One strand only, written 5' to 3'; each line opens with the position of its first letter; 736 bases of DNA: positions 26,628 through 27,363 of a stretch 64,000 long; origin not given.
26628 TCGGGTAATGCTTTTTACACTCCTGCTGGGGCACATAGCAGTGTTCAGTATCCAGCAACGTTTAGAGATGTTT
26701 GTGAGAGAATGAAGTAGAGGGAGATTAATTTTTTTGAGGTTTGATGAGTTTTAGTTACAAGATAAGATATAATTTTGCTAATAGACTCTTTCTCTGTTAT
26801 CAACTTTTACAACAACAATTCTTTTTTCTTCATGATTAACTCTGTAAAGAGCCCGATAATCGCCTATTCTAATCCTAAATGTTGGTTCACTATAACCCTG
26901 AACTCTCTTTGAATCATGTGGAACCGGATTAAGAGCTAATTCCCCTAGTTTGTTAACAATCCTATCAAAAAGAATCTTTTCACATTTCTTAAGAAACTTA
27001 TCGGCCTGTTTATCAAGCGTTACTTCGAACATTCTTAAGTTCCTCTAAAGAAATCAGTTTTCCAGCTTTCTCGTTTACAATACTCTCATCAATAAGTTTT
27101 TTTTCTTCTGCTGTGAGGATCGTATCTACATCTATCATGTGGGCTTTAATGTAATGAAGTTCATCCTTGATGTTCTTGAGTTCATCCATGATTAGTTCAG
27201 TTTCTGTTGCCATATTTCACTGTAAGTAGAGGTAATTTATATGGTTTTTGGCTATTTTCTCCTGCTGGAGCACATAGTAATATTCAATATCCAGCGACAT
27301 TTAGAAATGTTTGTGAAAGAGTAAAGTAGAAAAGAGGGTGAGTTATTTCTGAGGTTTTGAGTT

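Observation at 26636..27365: RelE-type toxin-antitoxin cassette bracketed by ~115-bp direct repeats that duplicate the 3' end of a host gene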

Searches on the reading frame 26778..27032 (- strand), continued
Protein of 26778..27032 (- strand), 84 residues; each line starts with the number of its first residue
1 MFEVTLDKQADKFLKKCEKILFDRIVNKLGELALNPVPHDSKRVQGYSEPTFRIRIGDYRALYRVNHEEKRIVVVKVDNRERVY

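Call 50: find_encoding_contigs(protein=P0090, flank=3000, max_places=6)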
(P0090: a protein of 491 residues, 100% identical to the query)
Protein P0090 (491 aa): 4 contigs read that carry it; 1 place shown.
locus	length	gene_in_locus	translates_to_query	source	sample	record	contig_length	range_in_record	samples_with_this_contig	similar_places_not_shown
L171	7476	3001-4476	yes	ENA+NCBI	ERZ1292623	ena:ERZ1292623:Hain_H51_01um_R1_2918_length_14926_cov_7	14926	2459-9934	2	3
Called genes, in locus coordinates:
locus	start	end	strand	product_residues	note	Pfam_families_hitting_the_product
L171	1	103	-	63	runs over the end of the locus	-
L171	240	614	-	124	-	PF09845:OapC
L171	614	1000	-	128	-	PF09846:OapB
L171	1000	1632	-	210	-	PF03193:RsgA_GTPase (faint), PF00009:GTP_EFTU (faint), PF00735:Septin (weak), PF01926:MMR_HSR1, PF02421:FeoB_N (faint)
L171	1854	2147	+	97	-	-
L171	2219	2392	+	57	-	-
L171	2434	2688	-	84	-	PF05016:ParE_toxin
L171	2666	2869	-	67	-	-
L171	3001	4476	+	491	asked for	PF01139:RtcB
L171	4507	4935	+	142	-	PF01951:Archease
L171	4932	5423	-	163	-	-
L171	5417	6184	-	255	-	-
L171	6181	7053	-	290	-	PF00482:T2SSF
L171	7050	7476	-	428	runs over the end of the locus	PF00482:T2SSF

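Call 57: search_protein_families(library=pfam, proteins=[L075:799-1953:+, L045:998-3553:-, L067:3379-4671:-, L096:3255-3698:-, L058:3260-3700:-, L024:3322-4110:+, L145:662-967:-, L149:1371-2363:-, L064:3441-3749:+, L031:3486-3926:-], max_evalue=0.001)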
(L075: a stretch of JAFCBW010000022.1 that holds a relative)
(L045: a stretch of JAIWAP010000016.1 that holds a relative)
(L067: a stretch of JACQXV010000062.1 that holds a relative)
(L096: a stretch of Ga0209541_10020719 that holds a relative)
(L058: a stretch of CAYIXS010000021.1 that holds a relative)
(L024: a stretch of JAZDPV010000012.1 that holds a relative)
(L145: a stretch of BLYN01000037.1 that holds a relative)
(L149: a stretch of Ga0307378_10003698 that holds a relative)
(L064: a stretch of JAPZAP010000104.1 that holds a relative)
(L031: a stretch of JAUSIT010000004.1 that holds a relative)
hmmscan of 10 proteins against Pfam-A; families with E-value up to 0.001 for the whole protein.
L075:799-1953:+ (384 aa): 1 family
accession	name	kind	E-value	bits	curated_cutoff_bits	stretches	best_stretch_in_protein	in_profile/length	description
PF07690.21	MFS_1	-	1e-15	58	33.4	1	28-334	6-330/347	Major Facilitator Superfamily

L045:998-3553:- (851 aa): 4 families
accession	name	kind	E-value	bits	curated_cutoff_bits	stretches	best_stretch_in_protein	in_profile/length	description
PF13620.12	CarboxypepD_reg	-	4.5e-12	46.6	32.3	1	233-314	1-79/82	Carboxypeptidase regulatory-like domain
PF13715.12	CarbopepD_reg_2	-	1.8e-06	28.3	32.2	1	234-320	1-80/88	CarboxypepD_reg-like domain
PF18204.6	PGF-CTERM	-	2.9e-05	24.3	18.8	1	828-849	2-23/23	PGF-CTERM motif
PF17210.9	SdrD_B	-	0.00081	20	29.7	1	246-331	22-105/112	SdrD B-like domain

L067:3379-4671:- (430 aa): 0 families

L096:3255-3698:- (147 aa): 0 families

L058:3260-3700:- (146 aa): 6 families
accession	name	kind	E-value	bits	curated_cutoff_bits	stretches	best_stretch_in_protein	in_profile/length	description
PF01135.25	PCMT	-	1.8e-32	113.3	20.3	1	3-142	65-208/210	Protein-L-isoaspartate(D-aspartate) O-methyltransferase (PCMT)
PF13847.12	Methyltransf_31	-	4.7e-06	26.8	27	1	11-105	3-108/145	Methyltransferase domain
PF00398.26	RrnaAD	-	1.2e-05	25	24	1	5-85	24-105/263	Ribosomal RNA adenine dimethylase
PF13649.12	Methyltransf_25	-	2.6e-05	25.2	27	1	15-87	1-74/97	Methyltransferase domain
PF08704.16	GCD14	-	0.00022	21.4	26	1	3-59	32-89/247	tRNA methyltransferase complex GCD14 subunit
PF05175.20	MTS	-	0.00069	19.7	23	0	2-82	22-103/170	Methyltransferase small domain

L024:3322-4110:+ (262 aa): 1 family
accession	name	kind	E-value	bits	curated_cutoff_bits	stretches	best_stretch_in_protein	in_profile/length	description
PF01261.30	AP_endonuc_2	-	1.1e-26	94.6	31.1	1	25-244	5-231/249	Xylose isomerase-like TIM barrel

L145:662-967:- (101 aa): 0 families

L149:1371-2363:- (330 aa): 1 family
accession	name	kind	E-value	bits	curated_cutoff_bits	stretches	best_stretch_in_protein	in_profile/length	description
PF10137.14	CAP12-PCTIR_TIR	-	0.0004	20.8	24.7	1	77-153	47-117/119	CAP12/Pycsar effector protein, TIR domain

L064:3441-3749:+ (102 aa): 2 families
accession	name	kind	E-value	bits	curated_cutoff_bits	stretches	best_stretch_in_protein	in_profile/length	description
PF03683.19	UPF0175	-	8.6e-10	38.6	27.9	1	40-95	18-73/75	Uncharacterised protein family (UPF0175)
PF01402.27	RHH_1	-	1.1e-06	28.8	20.5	1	4-35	2-33/39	Ribbon-helix-helix protein, copG family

L031:3486-3926:- (146 aa): 0 families

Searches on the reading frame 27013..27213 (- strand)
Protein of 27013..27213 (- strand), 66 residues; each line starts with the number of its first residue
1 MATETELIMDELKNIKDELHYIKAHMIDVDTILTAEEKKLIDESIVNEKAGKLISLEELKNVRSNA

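Call 5: search_protein_families(library=pfam, proteins=[window:27013-27213:-], max_evalue=0.01)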
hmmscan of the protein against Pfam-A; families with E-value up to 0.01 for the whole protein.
window:27013-27213:- (66 aa): 0 families

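Call 16: search_protein_families(library=ncbifam, proteins=[window:27013-27213:-], max_evalue=0.01)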
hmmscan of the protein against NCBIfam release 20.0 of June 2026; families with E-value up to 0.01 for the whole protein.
window:27013-27213:- (66 aa): 0 families

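Call 48: search_solved_structures(query=window:27016-27213:-, max_evalue=1)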
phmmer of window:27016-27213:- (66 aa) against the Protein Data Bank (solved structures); distinct sequences matched with E-value up to 1: 2.
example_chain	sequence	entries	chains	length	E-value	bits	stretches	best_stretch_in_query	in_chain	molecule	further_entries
8qfs_A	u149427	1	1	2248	0.16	15.7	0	26-58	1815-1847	Protein SidH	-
8qhc_A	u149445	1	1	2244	0.16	15.7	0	26-58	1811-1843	Protein SidH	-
